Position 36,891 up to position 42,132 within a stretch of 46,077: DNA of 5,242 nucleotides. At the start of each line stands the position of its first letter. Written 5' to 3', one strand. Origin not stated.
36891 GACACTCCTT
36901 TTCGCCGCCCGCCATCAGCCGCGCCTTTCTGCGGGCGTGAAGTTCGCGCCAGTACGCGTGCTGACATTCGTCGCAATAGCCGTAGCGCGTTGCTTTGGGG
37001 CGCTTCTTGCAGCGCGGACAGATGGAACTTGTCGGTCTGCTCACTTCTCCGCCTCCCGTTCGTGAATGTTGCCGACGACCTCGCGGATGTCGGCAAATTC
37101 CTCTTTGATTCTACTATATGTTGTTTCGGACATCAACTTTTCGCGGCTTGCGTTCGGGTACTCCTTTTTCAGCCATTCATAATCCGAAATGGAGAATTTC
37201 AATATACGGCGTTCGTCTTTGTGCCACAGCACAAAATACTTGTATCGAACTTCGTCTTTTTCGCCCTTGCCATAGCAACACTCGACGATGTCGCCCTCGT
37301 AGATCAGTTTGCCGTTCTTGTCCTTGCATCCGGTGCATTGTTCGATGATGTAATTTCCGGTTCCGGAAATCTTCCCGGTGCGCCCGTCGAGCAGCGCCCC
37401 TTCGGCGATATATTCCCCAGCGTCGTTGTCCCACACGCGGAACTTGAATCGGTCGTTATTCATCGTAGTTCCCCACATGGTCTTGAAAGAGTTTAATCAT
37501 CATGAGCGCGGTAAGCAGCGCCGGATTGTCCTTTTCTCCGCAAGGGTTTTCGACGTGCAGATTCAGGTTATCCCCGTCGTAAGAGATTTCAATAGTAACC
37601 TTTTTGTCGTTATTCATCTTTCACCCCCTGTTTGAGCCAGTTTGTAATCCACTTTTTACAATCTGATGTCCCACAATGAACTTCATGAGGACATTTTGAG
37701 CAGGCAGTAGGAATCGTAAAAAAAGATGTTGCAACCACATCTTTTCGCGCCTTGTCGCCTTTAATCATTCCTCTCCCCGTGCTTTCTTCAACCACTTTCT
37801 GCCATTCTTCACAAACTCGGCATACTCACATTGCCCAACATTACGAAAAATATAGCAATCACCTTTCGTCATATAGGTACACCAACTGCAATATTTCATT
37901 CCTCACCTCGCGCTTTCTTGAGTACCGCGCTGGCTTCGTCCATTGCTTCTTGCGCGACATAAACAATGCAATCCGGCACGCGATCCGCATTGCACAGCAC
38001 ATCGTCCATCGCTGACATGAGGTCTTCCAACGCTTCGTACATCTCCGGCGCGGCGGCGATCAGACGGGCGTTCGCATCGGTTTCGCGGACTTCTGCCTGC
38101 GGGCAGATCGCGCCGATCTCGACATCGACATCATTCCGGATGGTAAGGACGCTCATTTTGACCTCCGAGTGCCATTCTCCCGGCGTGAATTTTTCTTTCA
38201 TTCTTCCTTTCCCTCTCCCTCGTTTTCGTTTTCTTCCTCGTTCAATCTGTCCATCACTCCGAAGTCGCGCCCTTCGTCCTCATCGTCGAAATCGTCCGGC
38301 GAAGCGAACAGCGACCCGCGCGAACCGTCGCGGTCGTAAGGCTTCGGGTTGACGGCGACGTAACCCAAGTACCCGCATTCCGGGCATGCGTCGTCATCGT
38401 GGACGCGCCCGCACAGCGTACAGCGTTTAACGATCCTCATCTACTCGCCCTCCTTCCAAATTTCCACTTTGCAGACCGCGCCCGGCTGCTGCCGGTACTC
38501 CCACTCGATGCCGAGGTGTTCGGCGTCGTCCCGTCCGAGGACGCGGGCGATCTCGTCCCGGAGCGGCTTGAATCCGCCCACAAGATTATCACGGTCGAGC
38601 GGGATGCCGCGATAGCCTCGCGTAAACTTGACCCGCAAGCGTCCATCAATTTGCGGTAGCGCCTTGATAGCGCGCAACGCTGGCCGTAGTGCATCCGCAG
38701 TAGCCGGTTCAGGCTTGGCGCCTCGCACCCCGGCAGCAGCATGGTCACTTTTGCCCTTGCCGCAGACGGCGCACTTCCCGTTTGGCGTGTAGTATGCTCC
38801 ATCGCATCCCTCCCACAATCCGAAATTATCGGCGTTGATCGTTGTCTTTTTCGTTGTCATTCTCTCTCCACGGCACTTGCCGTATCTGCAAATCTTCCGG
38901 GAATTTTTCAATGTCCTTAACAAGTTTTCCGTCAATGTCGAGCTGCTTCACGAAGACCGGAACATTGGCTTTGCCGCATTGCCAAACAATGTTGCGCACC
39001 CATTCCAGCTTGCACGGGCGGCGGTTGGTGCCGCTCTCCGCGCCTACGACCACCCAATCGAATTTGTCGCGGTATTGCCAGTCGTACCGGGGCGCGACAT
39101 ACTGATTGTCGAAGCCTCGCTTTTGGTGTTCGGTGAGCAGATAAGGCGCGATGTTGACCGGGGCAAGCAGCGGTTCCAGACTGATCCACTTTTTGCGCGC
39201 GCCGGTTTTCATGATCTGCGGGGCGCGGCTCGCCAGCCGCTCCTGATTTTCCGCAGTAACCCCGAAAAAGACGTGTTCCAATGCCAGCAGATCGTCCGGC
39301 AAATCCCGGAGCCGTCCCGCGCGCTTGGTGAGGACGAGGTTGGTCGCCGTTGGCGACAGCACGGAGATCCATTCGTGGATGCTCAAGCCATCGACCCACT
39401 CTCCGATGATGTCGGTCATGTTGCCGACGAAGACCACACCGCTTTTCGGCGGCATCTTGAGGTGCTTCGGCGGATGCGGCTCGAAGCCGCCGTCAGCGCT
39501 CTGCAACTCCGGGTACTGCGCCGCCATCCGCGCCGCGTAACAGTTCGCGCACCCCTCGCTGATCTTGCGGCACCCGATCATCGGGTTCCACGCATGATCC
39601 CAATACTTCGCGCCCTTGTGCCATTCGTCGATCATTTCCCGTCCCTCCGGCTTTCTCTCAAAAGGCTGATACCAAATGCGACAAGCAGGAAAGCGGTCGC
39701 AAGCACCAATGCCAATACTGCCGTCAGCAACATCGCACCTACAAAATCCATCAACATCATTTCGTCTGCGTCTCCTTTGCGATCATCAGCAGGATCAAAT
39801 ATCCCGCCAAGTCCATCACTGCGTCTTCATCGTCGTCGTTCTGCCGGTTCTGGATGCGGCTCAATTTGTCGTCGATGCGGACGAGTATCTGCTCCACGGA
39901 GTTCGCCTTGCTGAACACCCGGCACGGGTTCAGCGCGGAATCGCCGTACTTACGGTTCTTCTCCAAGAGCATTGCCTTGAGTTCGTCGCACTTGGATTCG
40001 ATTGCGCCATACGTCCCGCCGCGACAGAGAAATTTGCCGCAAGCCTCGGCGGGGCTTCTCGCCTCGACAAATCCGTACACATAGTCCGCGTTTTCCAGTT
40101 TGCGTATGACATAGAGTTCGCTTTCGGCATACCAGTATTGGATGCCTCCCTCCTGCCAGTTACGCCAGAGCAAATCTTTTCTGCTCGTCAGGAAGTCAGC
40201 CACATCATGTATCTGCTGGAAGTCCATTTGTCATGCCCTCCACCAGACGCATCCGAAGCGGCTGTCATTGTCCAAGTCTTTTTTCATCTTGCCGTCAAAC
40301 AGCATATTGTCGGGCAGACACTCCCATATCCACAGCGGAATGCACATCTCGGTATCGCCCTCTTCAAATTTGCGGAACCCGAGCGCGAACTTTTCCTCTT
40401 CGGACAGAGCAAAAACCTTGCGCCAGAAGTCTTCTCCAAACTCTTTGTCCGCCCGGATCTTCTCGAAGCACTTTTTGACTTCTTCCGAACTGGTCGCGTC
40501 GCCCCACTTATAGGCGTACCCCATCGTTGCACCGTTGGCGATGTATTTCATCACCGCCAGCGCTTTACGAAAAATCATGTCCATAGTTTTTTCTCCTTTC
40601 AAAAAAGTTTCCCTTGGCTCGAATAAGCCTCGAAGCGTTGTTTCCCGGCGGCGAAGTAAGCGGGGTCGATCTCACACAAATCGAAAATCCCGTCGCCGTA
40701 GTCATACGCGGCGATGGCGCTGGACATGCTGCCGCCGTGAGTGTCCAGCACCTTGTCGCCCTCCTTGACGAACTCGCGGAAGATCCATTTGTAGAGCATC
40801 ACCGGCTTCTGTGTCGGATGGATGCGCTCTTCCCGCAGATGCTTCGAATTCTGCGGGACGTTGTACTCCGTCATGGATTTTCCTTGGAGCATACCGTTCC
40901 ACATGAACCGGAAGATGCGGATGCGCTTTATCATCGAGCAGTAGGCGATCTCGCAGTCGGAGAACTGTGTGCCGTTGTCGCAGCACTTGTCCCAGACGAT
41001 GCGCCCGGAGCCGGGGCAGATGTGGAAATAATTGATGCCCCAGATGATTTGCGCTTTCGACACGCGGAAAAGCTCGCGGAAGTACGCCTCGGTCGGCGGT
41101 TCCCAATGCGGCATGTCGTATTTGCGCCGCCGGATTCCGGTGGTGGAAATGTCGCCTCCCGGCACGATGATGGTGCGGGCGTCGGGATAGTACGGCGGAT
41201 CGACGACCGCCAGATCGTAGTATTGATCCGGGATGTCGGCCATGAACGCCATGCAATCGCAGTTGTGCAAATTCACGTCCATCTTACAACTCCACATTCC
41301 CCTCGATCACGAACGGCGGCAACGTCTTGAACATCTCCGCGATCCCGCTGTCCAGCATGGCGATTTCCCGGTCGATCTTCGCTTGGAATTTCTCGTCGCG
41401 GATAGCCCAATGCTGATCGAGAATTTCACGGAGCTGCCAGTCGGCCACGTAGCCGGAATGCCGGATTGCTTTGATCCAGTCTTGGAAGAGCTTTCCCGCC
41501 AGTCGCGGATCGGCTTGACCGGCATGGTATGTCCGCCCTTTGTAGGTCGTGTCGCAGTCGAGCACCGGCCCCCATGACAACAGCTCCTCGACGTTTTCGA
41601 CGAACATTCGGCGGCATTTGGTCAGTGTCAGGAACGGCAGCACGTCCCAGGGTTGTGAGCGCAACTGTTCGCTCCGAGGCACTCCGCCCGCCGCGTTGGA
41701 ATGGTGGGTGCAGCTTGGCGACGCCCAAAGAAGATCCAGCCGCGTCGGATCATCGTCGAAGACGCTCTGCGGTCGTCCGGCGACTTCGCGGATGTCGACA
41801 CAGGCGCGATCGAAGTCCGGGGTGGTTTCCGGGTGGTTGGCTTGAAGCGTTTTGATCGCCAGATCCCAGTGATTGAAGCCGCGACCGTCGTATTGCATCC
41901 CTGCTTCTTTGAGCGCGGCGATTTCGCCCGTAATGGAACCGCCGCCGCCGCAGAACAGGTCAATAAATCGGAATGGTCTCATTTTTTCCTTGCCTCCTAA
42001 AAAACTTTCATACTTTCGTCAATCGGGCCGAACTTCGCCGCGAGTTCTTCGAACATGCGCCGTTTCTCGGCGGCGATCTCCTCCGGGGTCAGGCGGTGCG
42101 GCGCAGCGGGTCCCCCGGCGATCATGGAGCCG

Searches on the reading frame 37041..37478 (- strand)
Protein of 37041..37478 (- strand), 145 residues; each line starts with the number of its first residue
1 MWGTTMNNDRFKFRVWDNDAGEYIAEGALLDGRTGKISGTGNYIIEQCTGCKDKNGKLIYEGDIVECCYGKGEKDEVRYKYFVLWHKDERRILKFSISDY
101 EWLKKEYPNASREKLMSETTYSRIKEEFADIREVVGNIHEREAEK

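Call 82: search_protein_families(library=pfam, proteins=[window:37041-37478:-], max_evalue=0.001)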
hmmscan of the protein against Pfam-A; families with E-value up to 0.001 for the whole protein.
window:37041-37478:- (145 aa): 1 family
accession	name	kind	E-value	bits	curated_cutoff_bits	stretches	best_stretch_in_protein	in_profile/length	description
PF09643.15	YopX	-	8.4e-09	36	22.4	1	43-140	48-122/128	YopX protein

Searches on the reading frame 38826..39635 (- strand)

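Call 81: search_protein_families(library=pfam, proteins=[window:38826-39635:-], max_evalue=0.001)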
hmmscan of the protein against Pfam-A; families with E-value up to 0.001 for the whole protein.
window:38826-39635:- (269 aa): 1 family
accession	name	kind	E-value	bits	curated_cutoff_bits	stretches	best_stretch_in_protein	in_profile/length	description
PF07505.17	DUF5131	-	4.1e-45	154.6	28.9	1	10-232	5-215/243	Protein of unknown function (DUF5131)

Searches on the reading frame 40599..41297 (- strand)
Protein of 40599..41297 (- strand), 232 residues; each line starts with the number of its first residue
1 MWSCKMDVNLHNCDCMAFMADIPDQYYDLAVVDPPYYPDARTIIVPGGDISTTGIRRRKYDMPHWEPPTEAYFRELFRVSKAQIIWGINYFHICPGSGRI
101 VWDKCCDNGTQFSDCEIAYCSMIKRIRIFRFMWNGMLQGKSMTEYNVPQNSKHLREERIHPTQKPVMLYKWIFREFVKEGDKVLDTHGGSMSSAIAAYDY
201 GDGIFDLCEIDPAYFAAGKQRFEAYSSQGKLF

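Call 81: search_protein_families(library=pfam, proteins=[window:40599-41297:-], max_evalue=0.001)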
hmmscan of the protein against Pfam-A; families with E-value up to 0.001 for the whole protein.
window:40599-41297:- (232 aa): 1 family
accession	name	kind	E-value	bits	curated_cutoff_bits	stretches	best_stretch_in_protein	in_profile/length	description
PF01555.25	N6_N4_Mtase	-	7.7e-08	33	26.7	1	146-215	148-216/221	DNA methylase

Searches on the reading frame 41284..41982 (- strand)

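Call 81: search_protein_families(library=pfam, proteins=[window:41284-41982:-], max_evalue=0.001)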
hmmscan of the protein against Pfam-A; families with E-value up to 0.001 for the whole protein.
window:41284-41982:- (232 aa): 1 family
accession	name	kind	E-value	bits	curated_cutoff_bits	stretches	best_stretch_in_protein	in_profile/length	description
PF00145.23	DNA_methylase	-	9.3e-07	29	22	1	4-136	1-116/324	C-5 cytosine-specific DNA methylase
